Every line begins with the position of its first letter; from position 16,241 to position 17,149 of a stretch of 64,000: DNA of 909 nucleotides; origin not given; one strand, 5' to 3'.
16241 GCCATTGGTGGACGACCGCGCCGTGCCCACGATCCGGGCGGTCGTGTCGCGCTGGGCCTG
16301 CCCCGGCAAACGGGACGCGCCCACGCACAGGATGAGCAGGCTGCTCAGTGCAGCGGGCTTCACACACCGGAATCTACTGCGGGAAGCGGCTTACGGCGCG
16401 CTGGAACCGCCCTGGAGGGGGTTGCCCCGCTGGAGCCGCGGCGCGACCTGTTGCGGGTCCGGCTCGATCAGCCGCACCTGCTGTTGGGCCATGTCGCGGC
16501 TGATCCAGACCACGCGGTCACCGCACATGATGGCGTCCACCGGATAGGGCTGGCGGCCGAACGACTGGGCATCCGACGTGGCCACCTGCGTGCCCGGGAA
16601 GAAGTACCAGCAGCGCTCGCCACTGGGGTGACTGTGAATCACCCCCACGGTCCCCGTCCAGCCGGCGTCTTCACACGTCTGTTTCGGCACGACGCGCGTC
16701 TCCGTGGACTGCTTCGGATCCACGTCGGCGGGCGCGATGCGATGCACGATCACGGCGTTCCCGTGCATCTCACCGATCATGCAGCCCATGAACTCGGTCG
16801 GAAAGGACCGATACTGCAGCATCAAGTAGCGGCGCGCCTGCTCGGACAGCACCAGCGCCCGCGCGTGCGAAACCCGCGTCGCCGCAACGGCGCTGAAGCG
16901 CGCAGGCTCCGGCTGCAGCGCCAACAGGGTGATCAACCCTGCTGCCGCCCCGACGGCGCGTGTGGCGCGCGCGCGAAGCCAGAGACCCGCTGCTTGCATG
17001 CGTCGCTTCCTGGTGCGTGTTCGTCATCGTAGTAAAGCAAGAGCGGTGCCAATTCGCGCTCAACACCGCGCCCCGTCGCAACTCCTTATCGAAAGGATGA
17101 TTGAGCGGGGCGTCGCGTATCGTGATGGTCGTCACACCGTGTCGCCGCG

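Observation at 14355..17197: Textbook sigma-54 promoter with upstream palindromic boxes driving an uncharacterised secreted trio (JAB-like, barrel-less plug protein, lipoprotein)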

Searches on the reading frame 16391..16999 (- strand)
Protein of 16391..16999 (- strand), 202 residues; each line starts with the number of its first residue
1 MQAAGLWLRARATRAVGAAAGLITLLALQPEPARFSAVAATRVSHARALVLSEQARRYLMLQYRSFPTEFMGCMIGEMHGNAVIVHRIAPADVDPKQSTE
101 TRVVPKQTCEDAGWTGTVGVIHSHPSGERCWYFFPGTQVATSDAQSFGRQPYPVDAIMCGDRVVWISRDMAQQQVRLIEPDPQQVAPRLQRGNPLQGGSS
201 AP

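Call 5: search_protein_families(library=pfam, proteins=[window:16391-16999:-], max_evalue=0.1)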
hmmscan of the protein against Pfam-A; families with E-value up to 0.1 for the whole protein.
window:16391-16999:- (202 aa): 2 families
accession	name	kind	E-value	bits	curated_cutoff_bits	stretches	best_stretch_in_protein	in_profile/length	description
PF14464.11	Prok-JAB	-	5.6e-06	26.7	25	1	62-128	12-79/114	Prokaryotic homologs of the JAB domain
PF01398.27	JAB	-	0.052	13.8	22.5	0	68-131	28-99/117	JAB1/Mov34/MPN/PAD-1 ubiquitin protease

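Call 11: find_homologous_proteins(query=window:16391-16999:-)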
Query window:16391-16999:- (202 aa): 935 proteins with E <= 0.001 among 1741 candidates; the best 120 are listed.
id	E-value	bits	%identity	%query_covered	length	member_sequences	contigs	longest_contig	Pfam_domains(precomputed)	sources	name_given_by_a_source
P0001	1.6e-120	418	95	100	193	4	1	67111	PF14464.12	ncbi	-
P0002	1.5e-116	405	89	99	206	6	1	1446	PF14464.12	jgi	jgi:hypothetical protein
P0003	1.3e-113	395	87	100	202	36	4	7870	PF14464.12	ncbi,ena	-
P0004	1.8e-113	395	87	100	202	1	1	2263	PF14464.12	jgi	-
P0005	1.5e-112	392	86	100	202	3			-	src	-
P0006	1.9e-112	391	86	100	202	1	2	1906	PF14464.12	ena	-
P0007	2.0e-112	391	87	100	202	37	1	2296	PF14464.12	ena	-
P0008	3.5e-112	391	86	100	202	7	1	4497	PF14464.12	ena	-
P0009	3.6e-111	387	86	100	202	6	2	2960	PF14464.12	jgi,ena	-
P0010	1.4e-110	385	84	100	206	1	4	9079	PF14464.12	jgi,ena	-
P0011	8.4e-110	383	85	100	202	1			PF14464.12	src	-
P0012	1.7e-109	382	84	100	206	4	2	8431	PF14464.12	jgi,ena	-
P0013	3.1e-107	374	89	93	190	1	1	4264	PF14464.12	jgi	jgi:hypothetical protein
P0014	2.1e-106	372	93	88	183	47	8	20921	PF14464.12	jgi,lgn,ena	jgi:hypothetical protein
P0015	1.7e-105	369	83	100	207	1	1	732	PF14464.12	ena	-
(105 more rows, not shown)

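Call 13: find_related_loci(query=A1, collection=genome_contigs, flank=5000)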
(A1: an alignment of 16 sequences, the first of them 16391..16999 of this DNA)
Query A1 (202 aa) in genome_contigs; peptide patterns used: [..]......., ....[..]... (x = any residue, [..] = any of these).
88 stretches matched a pattern; 67 encode a relative of the query (tblastn E <= 1e-3); 67 distinct loci.
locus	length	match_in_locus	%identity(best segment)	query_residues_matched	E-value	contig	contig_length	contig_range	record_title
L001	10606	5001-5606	94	1-202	6e-129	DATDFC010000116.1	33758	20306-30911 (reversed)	MAG TPA_asm: Gemmatimonadales bacterium isolate SMAG_U216 k141_331860, whole genome shotgun sequence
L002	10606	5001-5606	86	1-202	2e-116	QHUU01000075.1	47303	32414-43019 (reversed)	MAG: Gemmatimonadetes bacterium isolate AG20 14_0903_12_20cm_scaffold_219_curated, whole genome shotgun sequence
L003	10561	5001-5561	94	1-187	1e-110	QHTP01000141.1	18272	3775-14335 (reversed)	MAG: Gemmatimonadetes bacterium isolate AG49 14_0929_09_30cm_scaffold_6145_curated, whole genome shotgun sequence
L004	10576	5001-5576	90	1-192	6e-104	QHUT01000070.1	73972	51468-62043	MAG: Gemmatimonadetes bacterium isolate AG21 14_0927_05_20cm_scaffold_290_curated, whole genome shotgun sequence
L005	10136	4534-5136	77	1-199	9e-95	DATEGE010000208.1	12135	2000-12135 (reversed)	MAG TPA_asm: Gemmatimonadales bacterium isolate SMAG_U8777 k141_145829, whole genome shotgun sequence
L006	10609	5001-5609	75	1-202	8e-94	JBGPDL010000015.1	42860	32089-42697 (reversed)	MAG: Gemmatimonadota bacterium isolate OBJ_0618_050_25 k141_1514089_length_42860_cov_28.3404, whole genome shotgun seque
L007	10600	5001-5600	72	1-202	1e-93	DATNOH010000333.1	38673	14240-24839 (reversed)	MAG TPA_asm: Gemmatimonadales bacterium isolate SMAG_U11526 k141_1208341, whole genome shotgun sequence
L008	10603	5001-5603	72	1-202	1e-93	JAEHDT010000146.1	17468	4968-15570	MAG: Gemmatimonadetes bacterium isolate EFPC_76 k127_7089847, whole genome shotgun sequence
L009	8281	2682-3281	71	5-202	1e-93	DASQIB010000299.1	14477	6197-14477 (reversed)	MAG TPA_asm: Gemmatimonadales bacterium isolate SMAG_U11848 k141_214518, whole genome shotgun sequence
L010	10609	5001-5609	70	1-201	2e-92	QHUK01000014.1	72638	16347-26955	MAG: Gemmatimonadetes bacterium isolate AG3 14_0919_02_20cm_scaffold_35_curated, whole genome shotgun sequence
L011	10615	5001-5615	69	1-202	4e-92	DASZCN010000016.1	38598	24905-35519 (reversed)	MAG TPA_asm: Gemmatimonadales bacterium isolate SMAG_U6443 k141_67413, whole genome shotgun sequence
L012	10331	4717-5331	70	1-202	8e-92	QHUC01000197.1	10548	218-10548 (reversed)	MAG: Gemmatimonadetes bacterium isolate AG37 14_0929_12_40cm_scaffold_17019_curated, whole genome shotgun sequence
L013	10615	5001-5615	69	1-201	1e-91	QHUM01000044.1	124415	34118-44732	MAG: Gemmatimonadetes bacterium isolate AG28 14_1009_12_30cm_scaffold_35_curated, whole genome shotgun sequence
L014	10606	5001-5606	71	1-202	8e-91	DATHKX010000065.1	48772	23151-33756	MAG TPA_asm: Gemmatimonadales bacterium isolate SMAG_U12591 k141_476618, whole genome shotgun sequence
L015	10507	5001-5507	80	10-177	6e-90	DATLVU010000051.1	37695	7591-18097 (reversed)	MAG TPA_asm: Gemmatimonadales bacterium isolate SMAG_U13200 k141_369838, whole genome shotgun sequence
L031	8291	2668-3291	63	1-202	8e-77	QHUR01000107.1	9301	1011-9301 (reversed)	MAG: Gemmatimonadetes bacterium isolate AG23 14_1009_16_30cm_scaffold_19012_curated, whole genome shotgun sequence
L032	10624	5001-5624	61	1-202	8e-76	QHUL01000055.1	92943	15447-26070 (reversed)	MAG: Gemmatimonadetes bacterium isolate AG29 14_1009_02_40cm_scaffold_133_curated, whole genome shotgun sequence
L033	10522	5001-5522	72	9-177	4e-74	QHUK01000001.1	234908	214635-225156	MAG: Gemmatimonadetes bacterium isolate AG3 14_0919_02_20cm_scaffold_2_curated, whole genome shotgun sequence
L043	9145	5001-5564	58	8-179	3e-68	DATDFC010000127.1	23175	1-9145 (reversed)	MAG TPA_asm: Gemmatimonadales bacterium isolate SMAG_U216 k141_456988, whole genome shotgun sequence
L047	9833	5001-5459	67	46-199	6e-67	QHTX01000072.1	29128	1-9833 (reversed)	MAG: Gemmatimonadetes bacterium isolate AG41 14_0903_05_30cm_scaffold_6380_curated, whole genome shotgun sequence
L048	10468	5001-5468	64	19-179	6e-67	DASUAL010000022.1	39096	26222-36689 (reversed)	MAG TPA_asm: Gemmatimonadales bacterium isolate SMAG_U2494 k141_654710, whole genome shotgun sequence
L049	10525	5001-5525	59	8-177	8e-67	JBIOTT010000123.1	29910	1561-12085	MAG: Gemmatimonadales bacterium isolate MAG153 k127_2147554, whole genome shotgun sequence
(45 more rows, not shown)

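Call 20: search_protein_families(library=pfam, proteins=[L033:5845-6201:+, L033:6562-7551:+, L033:3334-4782:-, L043:6344-7249:+, L043:7246-7980:+, L043:3030-4766:+, L047:5500-5967:+, L047:5960-6886:+, L049:5680-6240:+, L049:6248-7630:+], max_evalue=0.01)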
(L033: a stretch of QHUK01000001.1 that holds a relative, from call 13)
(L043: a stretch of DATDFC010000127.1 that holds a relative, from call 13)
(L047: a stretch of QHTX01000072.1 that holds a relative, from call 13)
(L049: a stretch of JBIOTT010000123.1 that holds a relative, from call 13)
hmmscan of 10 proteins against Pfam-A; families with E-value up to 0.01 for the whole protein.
L033:5845-6201:+ (118 aa): 1 family
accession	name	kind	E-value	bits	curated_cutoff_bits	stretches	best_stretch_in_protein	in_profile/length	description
PF12760.12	Zn_ribbon_IS1595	-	0.0053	17.1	25.4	1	72-103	15-44/46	Transposase zinc-ribbon domain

L033:6562-7551:+ (329 aa): 1 family
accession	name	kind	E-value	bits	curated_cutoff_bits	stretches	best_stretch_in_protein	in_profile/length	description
PF00487.30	FA_desaturase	-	2.3e-31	109.9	29.7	1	49-293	3-240/253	Fatty acid desaturase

L033:3334-4782:- (482 aa): 3 families
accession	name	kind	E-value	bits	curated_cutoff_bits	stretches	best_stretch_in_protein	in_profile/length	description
PF01979.26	Amidohydro_1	-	4.5e-23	82.5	25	1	87-463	1-342/345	Amidohydrolase family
PF07969.17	Amidohydro_3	-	7.7e-13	49.2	29.7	1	386-467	404-472/472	Amidohydrolase family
PF24890.1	ALN_composite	-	0.00015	22.1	27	1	42-70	8-36/55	Allantoinase, composite domain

L043:6344-7249:+ (301 aa): 1 family
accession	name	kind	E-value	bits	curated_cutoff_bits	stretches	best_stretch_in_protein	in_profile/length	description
PF02679.21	ComA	-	6.1e-43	147.4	25.2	1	50-279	13-243/243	(2R)-phospho-3-sulfolactate synthase (ComA)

L043:7246-7980:+ (244 aa): 1 family
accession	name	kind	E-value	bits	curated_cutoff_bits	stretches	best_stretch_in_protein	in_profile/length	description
PF04029.19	2-ph_phosp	-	2.4e-33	115.6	26.4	1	22-217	13-213/226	2-phosphosulpholactate phosphatase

L043:3030-4766:+ (578 aa): 6 families
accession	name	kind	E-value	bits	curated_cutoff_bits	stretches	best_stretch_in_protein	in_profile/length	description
PF18911.6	PKD_4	-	3.6e-11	43.4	27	1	482-573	1-83/85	PKD domain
PF00801.26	PKD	-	3.3e-05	24.2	23.5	1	501-565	16-73/80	PKD domain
PF17802.7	SpaA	-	0.00051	20.6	23.1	0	407-462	21-78/91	Prealbumin-like fold domain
PF02838.20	Glyco_hydro_20b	-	0.0018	19.5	26.1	0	296-338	57-98/124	Glycosyl hydrolase family 20, domain 2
PF22352.2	K319L-like_PKD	-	0.0031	17.9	27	1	489-573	1-84/84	K319L-like, PKD domain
PF17963.7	Big_9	-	0.0056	18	23.6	1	482-573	1-88/89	Bacterial Ig domain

L047:5500-5967:+ (155 aa): 1 family
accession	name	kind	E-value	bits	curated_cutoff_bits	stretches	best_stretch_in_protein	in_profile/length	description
PF09900.14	DUF2127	-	1.3e-23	84.2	24.3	1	10-147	3-140/140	Predicted membrane protein (DUF2127)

L047:5960-6886:+ (308 aa): 9 families
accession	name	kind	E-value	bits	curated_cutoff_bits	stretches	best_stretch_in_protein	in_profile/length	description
PF03446.21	NAD_binding_2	-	4.8e-40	137.6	21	1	18-174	1-157/161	NAD binding domain of 6-phosphogluconate dehydrogenase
PF14833.11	NAD_binding_11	-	1.5e-23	83.8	30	1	183-301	3-121/122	NAD-binding of NADP-dependent 3-hydroxyisobutyrate dehydrogenase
PF21761.2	RedAm-like_C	-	1.7e-07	32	27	1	179-301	1-124/127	NADPH-dependent reductive aminase-like, C-terminal domain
PF03807.23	F420_oxidored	-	4e-07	31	21.6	1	18-80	1-67/94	NADP oxidoreductase coenzyme F420-dependent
PF01488.26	Shikimate_DH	-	0.00012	22.6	24.3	1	18-57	14-54/138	Shikimate / quinate 5-dehydrogenase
PF02826.25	2-Hacid_dh_C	-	0.0003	20.7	25.1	1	17-107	37-124/178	D-isomer specific 2-hydroxyacid dehydrogenase, NAD binding domain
PF02558.23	ApbA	-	0.004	17.2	22.2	1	20-57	2-38/150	Ketopantoate reductase PanE/ApbA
PF02737.24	3HCDH_N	-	0.0051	17.2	22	1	18-56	1-39/180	3-hydroxyacyl-CoA dehydrogenase, NAD binding domain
PF13241.12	NAD_binding_7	-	0.0057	17.6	22.1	0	18-90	9-79/104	Putative NAD(P)-binding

L049:5680-6240:+ (186 aa): 1 family
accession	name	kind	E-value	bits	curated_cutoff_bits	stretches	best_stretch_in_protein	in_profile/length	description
PF00355.32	Rieske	-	5.4e-10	39.5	20.3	1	74-168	5-88/88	Rieske [2Fe-2S] domain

L049:6248-7630:+ (460 aa): 7 families
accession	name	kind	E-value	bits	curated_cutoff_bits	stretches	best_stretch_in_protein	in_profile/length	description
PF00033.24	Cytochrome_B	-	1e-39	136.8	27.2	1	24-209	3-187/189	Cytochrome b/b6/petB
PF13631.11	Cytochrom_B_N_2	-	1.4e-37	129.7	27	1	93-267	2-161/169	Cytochrome b(N-terminal)/b6/petB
PF13442.11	Cytochrome_CBB3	-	7.1e-10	39.5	27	1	387-456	5-68/68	Cytochrome C oxidase, cbb3-type, subunit III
PF00034.26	Cytochrom_C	-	7.1e-08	34.1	21.3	1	386-458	2-88/90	Cytochrome c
PF14358.11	DUF4405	-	5.5e-07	30.4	26.7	1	40-103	5-63/66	Domain of unknown function (DUF4405)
PF00032.22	Cytochrom_B_C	-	1.2e-05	25.9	20.7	1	288-363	13-86/102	Cytochrome b(C-terminal)/b6/petD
PF01292.26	Ni_hydr_CYTB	-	0.00052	20.3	30.1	1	12-105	78-162/179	Prokaryotic cytochrome b561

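Call 29: search_solved_structures(query=A2, max_evalue=1, show_alignments=2)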
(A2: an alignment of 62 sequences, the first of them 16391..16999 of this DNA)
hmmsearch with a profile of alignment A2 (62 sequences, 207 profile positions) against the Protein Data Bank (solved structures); distinct sequences matched with E-value up to 1: 1.
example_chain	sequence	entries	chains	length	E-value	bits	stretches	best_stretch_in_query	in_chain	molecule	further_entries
9is6_E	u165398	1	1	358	0.6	12.6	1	60-133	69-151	COP9 signalosome complex subunit 5b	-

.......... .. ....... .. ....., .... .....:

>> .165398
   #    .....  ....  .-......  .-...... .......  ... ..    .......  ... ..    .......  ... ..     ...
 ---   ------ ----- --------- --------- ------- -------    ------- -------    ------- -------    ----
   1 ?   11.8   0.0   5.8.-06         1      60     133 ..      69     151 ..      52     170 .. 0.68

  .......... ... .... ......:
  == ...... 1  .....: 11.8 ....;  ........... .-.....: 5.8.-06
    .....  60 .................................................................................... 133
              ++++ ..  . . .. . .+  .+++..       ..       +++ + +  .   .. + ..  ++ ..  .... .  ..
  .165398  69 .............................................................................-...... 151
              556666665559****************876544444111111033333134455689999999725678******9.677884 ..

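Call 36: predict_structure(alignment_id=A2)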
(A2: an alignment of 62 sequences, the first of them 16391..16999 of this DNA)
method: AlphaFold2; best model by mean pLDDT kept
length: 202 residues; sequences in the alignment: 62
mean_pLDDT: 64.1   pTM: 0.58
mean pLDDT of the five models: 64.1, 59.3, 51.0, 49.0, 40.0
residues with pLDDT >= 90: 8; 70-90: 74; 50-70: 63; < 50: 57
segments of 3 or more residues with pLDDT < 50: 29-44, 96-102, 131-144, 183-202
pLDDT, mean of each block of 10 residues (from residue 1): 61 68 62 45 60 87 67 87 87 53 64 86 64 42 54 77 73 72 45 35 34
secondary structure, 60 per line:
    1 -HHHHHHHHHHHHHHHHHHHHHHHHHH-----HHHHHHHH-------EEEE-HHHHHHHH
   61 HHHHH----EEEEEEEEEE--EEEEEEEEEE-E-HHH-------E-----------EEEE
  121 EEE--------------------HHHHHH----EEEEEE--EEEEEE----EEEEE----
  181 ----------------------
elements in order: H2-27 H33-40 E48-51 H53-65 E70-79 E82-91 E117-123 H144-149 E154-159 E162-167 E172-176

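Call 40: fold_search(model_id=the predicted structure, library=pdb)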
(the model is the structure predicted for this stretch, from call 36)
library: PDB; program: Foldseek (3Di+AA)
matches with E <= 10: 568; with E <= 0.001: 65
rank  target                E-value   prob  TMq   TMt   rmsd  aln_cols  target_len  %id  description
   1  5u4p_B                1.0e-05  1.00  0.41  0.51   5.9       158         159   16  Protein-protein complex between 26S proteasome regulatory subunit RPN8, RPN11, and Ubiquitin S31 (released 2017-09-06)
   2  5lda_A                2.7e-05  1.00  0.41  0.58   4.3       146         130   16  Structure of deubiquitinating enzyme homolog (Pyrococcus furiosus JAMM1) in complex with ubiquitin-like SAMP2. (released 2017-06-21)
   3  9e5z_E                4.7e-05  1.00  0.39  0.28   9.2       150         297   23  Cryo-EM structure of COP9 signalosome (released 2025-12-03)
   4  5ld9_A                5.7e-05  1.00  0.41  0.59   4.4       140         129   17  Structure of deubiquitinating enzyme homolog, Pyrococcus furiosus JAMM1. (released 2017-05-17)
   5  9w39_c                6.5e-05  1.00  0.41  0.29   4.2       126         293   24  Structure of human 26S proteasome complexed with midnolin, 19S proteasome with Ubl bound (released 2026-04-01)
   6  4o8x_B                6.5e-05  1.00  0.42  0.49   5.1       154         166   18  Zinc-bound Rpn11 in complex with Rpn8 (released 2014-01-22)
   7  2kks_MODEL_1_A        7.8e-05  1.00  0.36  0.47   5.7       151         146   16  Solution Structure Of Protein DSY2949 From Desulfitobacterium hafniense. Northeast Structural Genomics Consort (released 2009-08-25)
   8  9eg8_E                8.3e-05  1.00  0.39  0.28   4.5       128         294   23  Cryo-EM structure of COP9 signalosome precatalytic state with neddylated cullin-4A (released 2025-12-03)
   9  4ocl_E                8.9e-05  1.00  0.37  0.40   4.9       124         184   20  Crystal Structure of the Rpn8-Rpn11 MPN domain heterodimer, crystal form Ia (released 2014-01-29)
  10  9qo1_E                9.5e-05  1.00  0.39  0.29   9.1       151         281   23  Activated 9-subunit COP9 signalosome and neddylated SCF (SKP1-SKP2-CKS1) complex structure (released 2026-02-11)
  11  9efq_E                9.5e-05  1.00  0.38  0.28   9.7       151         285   25  Cryo-EM structure of COP9 signalosome precatalytic state with neddylated cullin-2 (released 2025-12-03)
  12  4owp_B                1.0e-04  1.00  0.43  0.50   4.7       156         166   19  Crystal structure of rpn11 in a heterodimer complex with rpn8, representing the active portion of the proteasome lid. (released 2015-08-05)
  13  5w83_B                1.1e-04  1.00  0.41  0.50   4.5       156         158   18  Rpn8/Rpn11 dimer complex (released 2017-09-06)
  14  8usb_c                1.1e-04  1.00  0.39  0.28   5.7       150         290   21  Non-substrate-engaged human 26S proteasome with Nub1/FAT10 bound to Rpn1 (released 2024-11-06)
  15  4d10_E                1.4e-04  1.00  0.38  0.27   9.4       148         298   26  Crystal structure of the COP9 signalosome (released 2014-07-23)
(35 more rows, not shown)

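Call 70: search_protein_representatives(protein=window:16391-16999:-)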
Query: 202 residues. Proteins with E-value up to 0.001 (for the whole library): 176; up to 1e-10: 110; up to 1e-30: 28. The best 150 are listed.
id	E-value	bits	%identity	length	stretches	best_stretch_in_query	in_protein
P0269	9.1e-83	292.9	68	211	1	1-200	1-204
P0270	3.7e-74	264.9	70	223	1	6-187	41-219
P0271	1.1e-70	253.5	64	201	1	5-199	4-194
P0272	2.5e-69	249.1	97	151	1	29-143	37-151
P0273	1.9e-68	246.2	71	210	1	42-190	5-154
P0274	3.2e-68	245.5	66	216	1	13-176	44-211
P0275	3.5e-66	238.8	62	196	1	3-182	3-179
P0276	5.5e-60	218.6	75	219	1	1-141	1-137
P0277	7.1e-60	218.2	68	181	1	38-179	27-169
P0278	6.3e-56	205.3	61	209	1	5-180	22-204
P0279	1.2e-51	191.3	71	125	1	84-202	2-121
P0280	1.8e-49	184.3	67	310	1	39-167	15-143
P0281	3.2e-48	180.2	86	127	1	1-102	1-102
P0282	4.1e-46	173.3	64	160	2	94-202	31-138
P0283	9.9e-45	168.8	63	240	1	78-199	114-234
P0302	8.5e-28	113.5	46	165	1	47-182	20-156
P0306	1.2e-26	109.8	43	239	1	6-179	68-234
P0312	3.1e-25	105.2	45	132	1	48-174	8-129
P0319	9.7e-23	97.0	41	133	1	48-172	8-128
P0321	2.0e-21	92.7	40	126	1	55-175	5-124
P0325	1.3e-20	90.1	37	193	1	22-174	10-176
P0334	3.4e-18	82.2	37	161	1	51-176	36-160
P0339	1.5e-17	80.1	40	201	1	46-184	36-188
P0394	5.5e-09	52.1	33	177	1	26-168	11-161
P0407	3.3e-07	46.4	32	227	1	15-187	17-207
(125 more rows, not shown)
